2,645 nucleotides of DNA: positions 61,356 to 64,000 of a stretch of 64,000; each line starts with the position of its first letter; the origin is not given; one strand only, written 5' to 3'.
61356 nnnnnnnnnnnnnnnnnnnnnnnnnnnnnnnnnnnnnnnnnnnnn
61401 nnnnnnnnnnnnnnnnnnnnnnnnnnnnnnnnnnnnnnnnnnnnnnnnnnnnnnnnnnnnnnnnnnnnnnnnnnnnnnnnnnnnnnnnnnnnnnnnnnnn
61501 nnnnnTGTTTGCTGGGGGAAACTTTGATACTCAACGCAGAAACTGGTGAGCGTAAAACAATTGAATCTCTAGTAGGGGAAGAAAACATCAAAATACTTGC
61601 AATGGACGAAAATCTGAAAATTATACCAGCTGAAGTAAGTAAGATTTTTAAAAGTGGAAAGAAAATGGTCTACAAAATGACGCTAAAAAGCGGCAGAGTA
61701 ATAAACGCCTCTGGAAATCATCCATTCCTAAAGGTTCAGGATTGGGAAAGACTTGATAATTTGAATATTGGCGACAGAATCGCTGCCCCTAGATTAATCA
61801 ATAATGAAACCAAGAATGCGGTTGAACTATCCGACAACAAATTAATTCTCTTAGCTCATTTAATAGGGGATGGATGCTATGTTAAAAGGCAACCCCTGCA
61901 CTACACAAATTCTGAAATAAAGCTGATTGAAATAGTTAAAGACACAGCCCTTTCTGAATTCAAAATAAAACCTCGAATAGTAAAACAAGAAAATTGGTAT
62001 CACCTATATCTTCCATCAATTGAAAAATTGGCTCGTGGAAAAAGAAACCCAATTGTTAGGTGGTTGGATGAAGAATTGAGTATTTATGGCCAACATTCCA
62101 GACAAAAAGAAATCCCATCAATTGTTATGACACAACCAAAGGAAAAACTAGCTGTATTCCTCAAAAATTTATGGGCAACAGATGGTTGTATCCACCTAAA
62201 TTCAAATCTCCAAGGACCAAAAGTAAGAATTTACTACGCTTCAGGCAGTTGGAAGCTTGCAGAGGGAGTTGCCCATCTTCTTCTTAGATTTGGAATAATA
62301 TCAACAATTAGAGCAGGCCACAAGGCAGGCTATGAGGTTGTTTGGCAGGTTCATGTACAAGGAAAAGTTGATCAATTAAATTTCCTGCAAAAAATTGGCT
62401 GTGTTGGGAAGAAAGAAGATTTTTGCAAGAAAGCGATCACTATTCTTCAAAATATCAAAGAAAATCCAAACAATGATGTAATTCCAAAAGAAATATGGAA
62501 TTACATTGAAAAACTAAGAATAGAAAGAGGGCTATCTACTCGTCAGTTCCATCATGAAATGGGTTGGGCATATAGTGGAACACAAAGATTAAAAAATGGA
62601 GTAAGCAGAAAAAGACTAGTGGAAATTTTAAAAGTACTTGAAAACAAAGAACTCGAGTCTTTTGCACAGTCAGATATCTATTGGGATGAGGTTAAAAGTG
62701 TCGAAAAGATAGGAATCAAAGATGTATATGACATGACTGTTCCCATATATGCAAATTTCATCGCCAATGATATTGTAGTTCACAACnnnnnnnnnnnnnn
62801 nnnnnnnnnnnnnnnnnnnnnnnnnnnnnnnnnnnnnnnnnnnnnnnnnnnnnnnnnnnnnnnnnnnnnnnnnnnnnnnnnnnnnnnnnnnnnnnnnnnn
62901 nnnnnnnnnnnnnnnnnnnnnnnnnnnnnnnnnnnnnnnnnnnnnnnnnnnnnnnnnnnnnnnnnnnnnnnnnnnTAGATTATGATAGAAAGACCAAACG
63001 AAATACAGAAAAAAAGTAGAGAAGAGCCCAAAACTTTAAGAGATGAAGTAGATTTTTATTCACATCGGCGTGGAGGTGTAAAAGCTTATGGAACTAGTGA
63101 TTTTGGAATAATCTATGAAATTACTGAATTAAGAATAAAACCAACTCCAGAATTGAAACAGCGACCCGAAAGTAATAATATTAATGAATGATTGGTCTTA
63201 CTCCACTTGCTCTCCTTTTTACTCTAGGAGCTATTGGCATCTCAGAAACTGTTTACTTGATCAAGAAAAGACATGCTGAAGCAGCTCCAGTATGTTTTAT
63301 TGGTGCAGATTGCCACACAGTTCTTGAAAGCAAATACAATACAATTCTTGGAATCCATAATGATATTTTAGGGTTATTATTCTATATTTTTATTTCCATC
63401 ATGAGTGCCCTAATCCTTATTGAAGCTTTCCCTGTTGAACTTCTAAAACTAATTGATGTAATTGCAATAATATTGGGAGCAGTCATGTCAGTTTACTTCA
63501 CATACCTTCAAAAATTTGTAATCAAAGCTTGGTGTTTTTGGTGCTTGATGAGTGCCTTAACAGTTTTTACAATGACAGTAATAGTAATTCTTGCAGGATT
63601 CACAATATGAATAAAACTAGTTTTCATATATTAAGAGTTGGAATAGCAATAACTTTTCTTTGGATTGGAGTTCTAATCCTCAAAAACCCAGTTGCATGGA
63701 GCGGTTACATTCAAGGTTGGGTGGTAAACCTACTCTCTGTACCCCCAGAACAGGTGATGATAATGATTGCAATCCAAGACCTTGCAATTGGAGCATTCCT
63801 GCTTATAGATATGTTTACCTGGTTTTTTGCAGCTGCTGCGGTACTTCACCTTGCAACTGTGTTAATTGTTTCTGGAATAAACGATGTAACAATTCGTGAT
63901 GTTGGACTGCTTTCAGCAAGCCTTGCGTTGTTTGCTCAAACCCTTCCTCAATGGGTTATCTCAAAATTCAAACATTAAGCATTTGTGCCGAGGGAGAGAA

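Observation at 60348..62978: Replicative helicase DnaB split by a 427-aa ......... intein at the canonical P-loop-domain site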

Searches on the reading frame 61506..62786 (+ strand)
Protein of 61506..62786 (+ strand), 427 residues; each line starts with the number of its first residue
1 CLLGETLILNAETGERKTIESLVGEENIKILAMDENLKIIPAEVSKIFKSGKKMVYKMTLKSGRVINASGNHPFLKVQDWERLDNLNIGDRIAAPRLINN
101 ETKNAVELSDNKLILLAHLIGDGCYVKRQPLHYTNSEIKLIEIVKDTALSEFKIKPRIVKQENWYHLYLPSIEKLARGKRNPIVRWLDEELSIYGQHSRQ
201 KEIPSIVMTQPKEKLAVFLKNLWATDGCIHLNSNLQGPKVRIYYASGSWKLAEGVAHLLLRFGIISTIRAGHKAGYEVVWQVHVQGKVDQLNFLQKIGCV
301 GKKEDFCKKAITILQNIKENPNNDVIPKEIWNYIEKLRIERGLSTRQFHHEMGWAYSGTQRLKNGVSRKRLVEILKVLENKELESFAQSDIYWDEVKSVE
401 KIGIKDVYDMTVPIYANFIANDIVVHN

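Call 4: search_protein_families(library=pfam, proteins=[window:61506-62786:+], max_evalue=0.01)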
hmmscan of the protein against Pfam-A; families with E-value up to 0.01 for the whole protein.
window:61506-62786:+ (427 aa): 2 families
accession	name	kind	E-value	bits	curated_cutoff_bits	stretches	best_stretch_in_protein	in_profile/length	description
PF14890.11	Intein_splicing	-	7e-29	101.1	35.8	1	12-427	5-155/155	Intein splicing domain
PF14528.11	LAGLIDADG_3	-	3e-22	79.1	22.5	1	215-298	3-82/82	LAGLIDADG-like domain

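Call 5: search_protein_families(library=ncbifam, proteins=[window:61506-62786:+], max_evalue=0.01)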
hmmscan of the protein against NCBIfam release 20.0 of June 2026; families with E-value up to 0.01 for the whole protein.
window:61506-62786:+ (427 aa): 15 families
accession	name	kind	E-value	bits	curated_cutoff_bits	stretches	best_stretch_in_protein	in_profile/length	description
NF005852.0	PRK07773.1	equivalog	3.7e-136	455.7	780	1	1-427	398-826/886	replicative DNA helicase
NF038098.1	GyrA_w_intein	exception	4.3e-23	81.2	1850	1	26-427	147-537/1232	intein-containing DNA gyrase subunit A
NF003157.0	PRK04132.1-2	equivalog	2.3e-22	78.8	1103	2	26-366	84-405/864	replication factor C small subunit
NF011418.0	PRK14845.1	equivalog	2.2e-18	65.4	756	1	26-381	65-372/1049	translation initiation factor IF-2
NF006207.0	PRK08332.1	equivalog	8.8e-18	63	2400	1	42-269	934-1144/1684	vitamin B12-dependent ribonucleotide reductase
NF011491.0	PRK14898.1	equivalog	1.1e-16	60.1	783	2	191-427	313-543/860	DNA-directed RNA polymerase subunit A''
NF007072.0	PRK09519.1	equivalog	1.2e-14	53.6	1024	1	1-270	252-514/790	intein-containing recombinase RecA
NF038162.1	RtcB_rel_intein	exception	1.5e-13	49.7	1150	2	201-427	340-578/961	intein-containing RtcB family protein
NF003159.0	PRK04132.1-4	equivalog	4.1e-12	44.9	999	2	26-340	94-372/852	replication factor C small subunit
TIGR01445.1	intein_Nterm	domain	1.5e-11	45.1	24.5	1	1-75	1-82/83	intein N-terminal splicing region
NF003158.0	PRK04132.1-3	equivalog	8.6e-09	33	1750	2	48-90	697-739/1437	replication factor C small subunit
NF038136.1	rSAM_Rv_intein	exception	1.7e-07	30.5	700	1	1-427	76-334/574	intein-containing Rv2578c family radical SAM protein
TIGR01443.1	intein_Cterm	domain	5.6e-05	23.2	15.6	1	406-427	1-23/24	intein C-terminal splicing region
NF011303.0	PRK14715.1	equivalog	0.00011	19.4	1585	1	186-274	1185-1268/1627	DNA-directed DNA polymerase II large subunit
NF007079.0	PRK09532.1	equivalog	0.00046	18.5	1525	1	1-78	775-852/876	DNA polymerase III subunit alpha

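Call 6: search_solved_structures(query=window:61506-62786:+, max_evalue=0.001, show_alignments=2)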
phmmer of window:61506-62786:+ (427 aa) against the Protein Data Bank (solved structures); distinct sequences matched with E-value up to 0.001: 12.
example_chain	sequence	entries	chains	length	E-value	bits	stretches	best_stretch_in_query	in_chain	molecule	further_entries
6frg_A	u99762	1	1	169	7e-33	117.4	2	2-101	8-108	Replicative DNA helicase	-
6frh_A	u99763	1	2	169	7e-33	117.4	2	2-101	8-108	Replicative DNA helicase,Replicative DNA helicase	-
6fre_A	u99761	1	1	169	1.8e-31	112.8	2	2-101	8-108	Replicative DNA helicase,Replicative DNA helicase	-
1mi8_A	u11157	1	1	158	4.9e-31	111.3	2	2-101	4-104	DnaB intein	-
4o1r_A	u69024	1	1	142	3.6e-23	85.4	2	2-96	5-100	Replicative DNA helicase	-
6rpq_A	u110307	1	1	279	8.8e-07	31.4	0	386-427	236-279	Ubiquitin-like protein SMT3,1108aa long hypothetical cell division control protein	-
5o9i_A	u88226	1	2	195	1.6e-06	30.5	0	7-102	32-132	Transcription initiation factor IIB,Transcription initiation factor IIB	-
2cw7_A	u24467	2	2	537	2.8e-05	26.5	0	195-282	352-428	Endonuclease PI-PkoII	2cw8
5o9j_A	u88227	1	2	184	0.00016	24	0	6-100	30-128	Transcription initiation factor IIB,Transcription initiation factor IIB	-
6rpp_A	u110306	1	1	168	0.00049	22.4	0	381-426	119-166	Cell division control protein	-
7cfv_A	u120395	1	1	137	0.0006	22.1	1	374-427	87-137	Spl DnaX mini-intein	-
2imz_A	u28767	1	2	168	0.00093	21.5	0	1-99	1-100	Endonuclease PI-MtuI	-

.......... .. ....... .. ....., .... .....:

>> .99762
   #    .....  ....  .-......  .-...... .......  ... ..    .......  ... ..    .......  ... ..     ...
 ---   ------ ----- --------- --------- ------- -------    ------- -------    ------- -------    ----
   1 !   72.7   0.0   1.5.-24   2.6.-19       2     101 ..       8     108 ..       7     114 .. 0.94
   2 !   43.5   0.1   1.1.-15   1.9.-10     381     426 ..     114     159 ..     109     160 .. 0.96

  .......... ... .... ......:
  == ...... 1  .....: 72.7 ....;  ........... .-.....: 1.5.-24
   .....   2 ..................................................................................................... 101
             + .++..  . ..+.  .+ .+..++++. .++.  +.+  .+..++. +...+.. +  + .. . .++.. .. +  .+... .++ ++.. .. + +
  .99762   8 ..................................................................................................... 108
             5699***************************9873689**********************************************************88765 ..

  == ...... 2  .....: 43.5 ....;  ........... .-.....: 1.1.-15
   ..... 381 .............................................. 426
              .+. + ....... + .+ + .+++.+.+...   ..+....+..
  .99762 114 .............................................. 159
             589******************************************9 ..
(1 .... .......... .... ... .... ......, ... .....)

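Call 27: find_related_loci(query=window:61506-62786:+, collection=viral_contigs, flank=3000)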
Query window:61506-62786:+ (427 aa) in viral_contigs; peptide patterns used: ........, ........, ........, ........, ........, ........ (x = any residue, [..] = any of these).
No stretch of DNA in the collection matches any of the patterns.

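Call 40: search_dna_similar(query=window:61506-62786:+, collection=phages, mode=protein, max_rows=12)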
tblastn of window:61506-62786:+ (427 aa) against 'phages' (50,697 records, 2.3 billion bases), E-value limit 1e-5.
Records with a match: 106; places in all: 107; records where one place covers at least 80% of the query: 35.
Best place of each record, by identity: <60% 106.
By first word of the organism name: Stx2a-converting 48; Bacillus 24; Enterococcus 9; Mycobacterium 5; Staphylococcus 4; Klebsiella 3; Escherichia 3; uncultured 2; Stx2-converting 2; Planktothrix 2; and 4 more.
By host as written in the record: - 55; Enterococcus faecalis 5; Mycobacterium smegmatis mc2 155 5; Bacillus subtilis subsp. subtilis str. 168 4; Bacillus subtilis 4; Bacillus subtilis ATCC 15245 2; Bacillus subtilis G24 2; Bacillus licheniformis KKP_3876 2; and 24 more.
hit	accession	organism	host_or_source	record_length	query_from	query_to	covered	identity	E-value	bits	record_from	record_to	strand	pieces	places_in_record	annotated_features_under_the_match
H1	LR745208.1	uncultured phage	metagenomic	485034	1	427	100%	27.3%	2e-36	148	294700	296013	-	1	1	record has no annotation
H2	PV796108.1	Bacillus phage Edson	Bacillus cereus BC102p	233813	1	427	100%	26.9%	2e-35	145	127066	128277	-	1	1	hypothetical protein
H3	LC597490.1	Bacillus phage vB_BceM_WH1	Bacillus cereus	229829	1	427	100%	26.7%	4e-36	147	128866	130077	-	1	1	phage terminase large subunit family protein_gp116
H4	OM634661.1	Bacillus phage vB_BauM_KLEB27-3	Bacillus australimaris sKR4M-27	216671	1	427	100%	25.7%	6e-35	143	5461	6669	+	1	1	terminase large subunit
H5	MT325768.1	Psychrobacillus phage Perkons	Psychrobacillus psychrodurans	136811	1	427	100%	24.7%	9e-17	89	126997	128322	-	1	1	terminase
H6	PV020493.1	Staphylococcus phage RSM-J51Sa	-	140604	1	427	100%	24.2%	4e-17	90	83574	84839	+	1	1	record has no annotation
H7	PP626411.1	Bacillus phage fHSPT3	Bacillus subtilis subsp. subtilis str. ...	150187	1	427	100%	23.8%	8e-15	83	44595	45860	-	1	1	protein RecA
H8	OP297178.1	Staphylococcus phage vB_ScaM-V1SC04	Staphylococcus capitis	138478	1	427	100%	23.1%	7e-8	61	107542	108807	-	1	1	DNA helicase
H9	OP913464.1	Staphylococcus virus vB_SurM-PSU6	Staphylococcus ureilyticus ATCC49330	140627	1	427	100%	23.0%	2e-10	69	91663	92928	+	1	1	helicase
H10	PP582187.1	Enterococcus phage vB_Efs6_KEN16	Enterococcus faecalis 6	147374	1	427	100%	22.8%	2e-10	69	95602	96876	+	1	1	DNA helicase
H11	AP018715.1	Enterococcus phage phiM1EF22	-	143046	1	427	100%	22.6%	7e-10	67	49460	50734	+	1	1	putative helicase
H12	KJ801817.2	Enterococcus phage ECP3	Enterococcus faecalis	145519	1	427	100%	22.6%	7e-10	67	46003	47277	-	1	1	putative helicase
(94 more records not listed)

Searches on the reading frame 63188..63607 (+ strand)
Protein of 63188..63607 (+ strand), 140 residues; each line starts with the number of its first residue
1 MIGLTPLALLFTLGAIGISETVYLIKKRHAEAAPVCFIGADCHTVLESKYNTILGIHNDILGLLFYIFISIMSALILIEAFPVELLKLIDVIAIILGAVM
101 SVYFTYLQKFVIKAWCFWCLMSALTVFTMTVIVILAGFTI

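Call 18: search_protein_families(library=pfam, proteins=[window:63188-63607:+], max_evalue=0.001)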
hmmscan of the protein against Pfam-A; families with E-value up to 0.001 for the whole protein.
window:63188-63607:+ (140 aa): 1 family
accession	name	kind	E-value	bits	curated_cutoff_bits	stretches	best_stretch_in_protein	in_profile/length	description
PF07884.19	VKOR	-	1.1e-23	84.3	27.5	1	9-133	2-133/134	Vitamin K epoxide reductase family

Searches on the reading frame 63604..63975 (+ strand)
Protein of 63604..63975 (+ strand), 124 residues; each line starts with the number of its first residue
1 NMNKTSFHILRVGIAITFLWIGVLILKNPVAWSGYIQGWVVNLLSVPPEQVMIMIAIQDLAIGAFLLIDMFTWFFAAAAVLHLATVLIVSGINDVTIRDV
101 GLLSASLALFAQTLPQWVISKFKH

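Call 18: search_protein_families(library=pfam, proteins=[window:63604-63975:+], max_evalue=0.001)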
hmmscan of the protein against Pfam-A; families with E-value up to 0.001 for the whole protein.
window:63604-63975:+ (124 aa): 1 family
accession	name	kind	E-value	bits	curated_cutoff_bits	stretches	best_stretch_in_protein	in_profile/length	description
PF07681.17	DoxX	-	2.8e-06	28.3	23.6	1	8-84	3-77/85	DoxX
